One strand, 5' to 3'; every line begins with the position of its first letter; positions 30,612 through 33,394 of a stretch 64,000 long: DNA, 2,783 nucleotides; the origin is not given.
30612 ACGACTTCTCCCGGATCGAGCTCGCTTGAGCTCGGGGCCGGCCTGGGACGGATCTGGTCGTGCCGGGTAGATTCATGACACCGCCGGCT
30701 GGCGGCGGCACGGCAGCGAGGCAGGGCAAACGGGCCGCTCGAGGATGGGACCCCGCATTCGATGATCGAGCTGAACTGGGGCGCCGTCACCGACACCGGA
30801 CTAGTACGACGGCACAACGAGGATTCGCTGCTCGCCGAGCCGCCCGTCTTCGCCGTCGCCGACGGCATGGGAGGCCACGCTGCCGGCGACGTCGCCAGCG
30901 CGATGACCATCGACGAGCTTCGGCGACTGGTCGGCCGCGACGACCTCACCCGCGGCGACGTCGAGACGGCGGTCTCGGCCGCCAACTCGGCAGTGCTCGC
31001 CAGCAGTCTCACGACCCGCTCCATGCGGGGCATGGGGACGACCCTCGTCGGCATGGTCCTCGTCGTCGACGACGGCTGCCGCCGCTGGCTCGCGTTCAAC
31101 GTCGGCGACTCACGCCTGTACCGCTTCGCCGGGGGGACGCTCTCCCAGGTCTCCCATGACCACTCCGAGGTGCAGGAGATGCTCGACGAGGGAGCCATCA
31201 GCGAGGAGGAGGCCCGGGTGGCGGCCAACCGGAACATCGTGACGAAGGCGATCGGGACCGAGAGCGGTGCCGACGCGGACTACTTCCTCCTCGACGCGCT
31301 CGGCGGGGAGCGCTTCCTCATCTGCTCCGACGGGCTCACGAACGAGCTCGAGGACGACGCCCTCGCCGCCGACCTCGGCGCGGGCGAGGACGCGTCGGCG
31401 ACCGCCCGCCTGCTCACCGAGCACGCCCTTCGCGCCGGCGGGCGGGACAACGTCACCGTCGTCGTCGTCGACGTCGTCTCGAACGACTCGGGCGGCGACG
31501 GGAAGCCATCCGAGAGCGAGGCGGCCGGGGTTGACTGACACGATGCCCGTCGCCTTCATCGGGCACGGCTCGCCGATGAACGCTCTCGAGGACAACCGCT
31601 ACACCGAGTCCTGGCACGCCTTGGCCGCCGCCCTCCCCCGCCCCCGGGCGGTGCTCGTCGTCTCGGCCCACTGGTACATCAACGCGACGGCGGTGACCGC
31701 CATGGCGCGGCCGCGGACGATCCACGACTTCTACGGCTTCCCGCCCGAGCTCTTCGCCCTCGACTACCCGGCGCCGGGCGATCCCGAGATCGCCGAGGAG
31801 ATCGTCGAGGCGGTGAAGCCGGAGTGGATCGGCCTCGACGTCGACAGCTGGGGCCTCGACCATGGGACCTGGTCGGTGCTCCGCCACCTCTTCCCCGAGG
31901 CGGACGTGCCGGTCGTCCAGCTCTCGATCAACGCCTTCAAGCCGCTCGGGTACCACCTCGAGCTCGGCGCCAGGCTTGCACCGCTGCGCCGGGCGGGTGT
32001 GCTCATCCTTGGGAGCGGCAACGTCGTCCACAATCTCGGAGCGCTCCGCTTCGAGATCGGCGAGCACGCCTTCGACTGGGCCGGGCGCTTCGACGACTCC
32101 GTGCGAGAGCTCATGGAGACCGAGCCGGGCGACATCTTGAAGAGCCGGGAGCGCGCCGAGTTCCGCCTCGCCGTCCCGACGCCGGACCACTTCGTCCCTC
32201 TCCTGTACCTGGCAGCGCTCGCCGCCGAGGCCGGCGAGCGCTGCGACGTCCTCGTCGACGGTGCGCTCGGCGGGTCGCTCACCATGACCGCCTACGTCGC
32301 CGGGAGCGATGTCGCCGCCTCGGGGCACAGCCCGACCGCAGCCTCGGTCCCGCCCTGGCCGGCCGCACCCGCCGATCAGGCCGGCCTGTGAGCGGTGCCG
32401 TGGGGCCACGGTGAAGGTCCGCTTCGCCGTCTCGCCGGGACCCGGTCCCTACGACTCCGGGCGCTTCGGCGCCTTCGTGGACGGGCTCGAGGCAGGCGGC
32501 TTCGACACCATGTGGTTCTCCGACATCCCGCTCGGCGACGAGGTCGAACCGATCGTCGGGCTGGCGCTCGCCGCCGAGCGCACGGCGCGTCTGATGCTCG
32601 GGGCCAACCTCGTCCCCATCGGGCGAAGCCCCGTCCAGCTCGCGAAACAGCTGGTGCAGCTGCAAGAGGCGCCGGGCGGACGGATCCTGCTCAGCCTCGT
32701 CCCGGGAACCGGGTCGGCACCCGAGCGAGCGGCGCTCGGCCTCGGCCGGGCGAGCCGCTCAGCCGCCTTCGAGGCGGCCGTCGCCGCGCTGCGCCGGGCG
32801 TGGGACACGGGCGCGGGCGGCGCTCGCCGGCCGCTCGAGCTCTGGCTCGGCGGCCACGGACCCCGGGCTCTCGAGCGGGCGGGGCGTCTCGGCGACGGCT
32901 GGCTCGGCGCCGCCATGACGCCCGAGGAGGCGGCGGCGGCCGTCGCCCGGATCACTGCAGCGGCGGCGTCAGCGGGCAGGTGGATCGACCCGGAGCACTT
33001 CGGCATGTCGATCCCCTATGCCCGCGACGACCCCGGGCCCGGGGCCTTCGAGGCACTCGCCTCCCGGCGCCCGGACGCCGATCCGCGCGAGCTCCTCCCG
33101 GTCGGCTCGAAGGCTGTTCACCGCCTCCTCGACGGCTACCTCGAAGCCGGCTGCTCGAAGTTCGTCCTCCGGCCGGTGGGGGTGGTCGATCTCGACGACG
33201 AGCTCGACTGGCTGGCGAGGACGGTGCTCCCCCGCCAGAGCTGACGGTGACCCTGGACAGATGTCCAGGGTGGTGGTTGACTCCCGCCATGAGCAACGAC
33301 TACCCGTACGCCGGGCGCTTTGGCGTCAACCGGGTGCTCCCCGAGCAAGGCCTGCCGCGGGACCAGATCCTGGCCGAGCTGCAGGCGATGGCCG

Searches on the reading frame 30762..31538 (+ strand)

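Call 108: search_protein_families(library=pfam, proteins=[window:30762-31538:+], max_evalue=0.00001)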
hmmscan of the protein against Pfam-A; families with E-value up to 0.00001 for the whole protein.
window:30762-31538:+ (258 aa): 1 family
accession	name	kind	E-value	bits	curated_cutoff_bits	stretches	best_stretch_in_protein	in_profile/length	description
PF13672.11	PP2C_2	-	9.3e-12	45.4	24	1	25-200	22-182/209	Protein phosphatase 2C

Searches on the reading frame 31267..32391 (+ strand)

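Call 108: search_protein_families(library=pfam, proteins=[window:31267-32391:+], max_evalue=0.00001)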
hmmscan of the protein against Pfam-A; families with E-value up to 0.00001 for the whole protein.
window:31267-32391:+ (374 aa): 1 family
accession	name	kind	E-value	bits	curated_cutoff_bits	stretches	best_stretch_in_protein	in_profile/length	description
PF02900.23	LigB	-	3.3e-26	92.4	26.3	1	112-321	30-246/269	Catalytic LigB subunit of aromatic ring-opening dioxygenase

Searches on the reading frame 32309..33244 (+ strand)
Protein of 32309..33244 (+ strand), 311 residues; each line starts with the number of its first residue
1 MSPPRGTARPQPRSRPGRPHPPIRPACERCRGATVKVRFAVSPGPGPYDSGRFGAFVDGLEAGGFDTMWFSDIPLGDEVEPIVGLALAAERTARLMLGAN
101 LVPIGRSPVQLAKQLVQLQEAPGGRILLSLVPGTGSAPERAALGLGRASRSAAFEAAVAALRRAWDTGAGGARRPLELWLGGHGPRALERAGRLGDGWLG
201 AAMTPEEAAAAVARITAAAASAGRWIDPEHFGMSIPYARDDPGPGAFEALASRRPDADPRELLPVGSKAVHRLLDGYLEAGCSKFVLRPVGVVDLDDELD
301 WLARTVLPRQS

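Call 108: search_protein_families(library=pfam, proteins=[window:32309-33244:+], max_evalue=0.00001)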
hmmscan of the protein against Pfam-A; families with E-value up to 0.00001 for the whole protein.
window:32309-33244:+ (311 aa): 1 family
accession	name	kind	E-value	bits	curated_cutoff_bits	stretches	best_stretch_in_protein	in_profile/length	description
PF00296.26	Bac_luciferase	-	8.7e-26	91.4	27.9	1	50-238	22-229/314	Luciferase-like monooxygenase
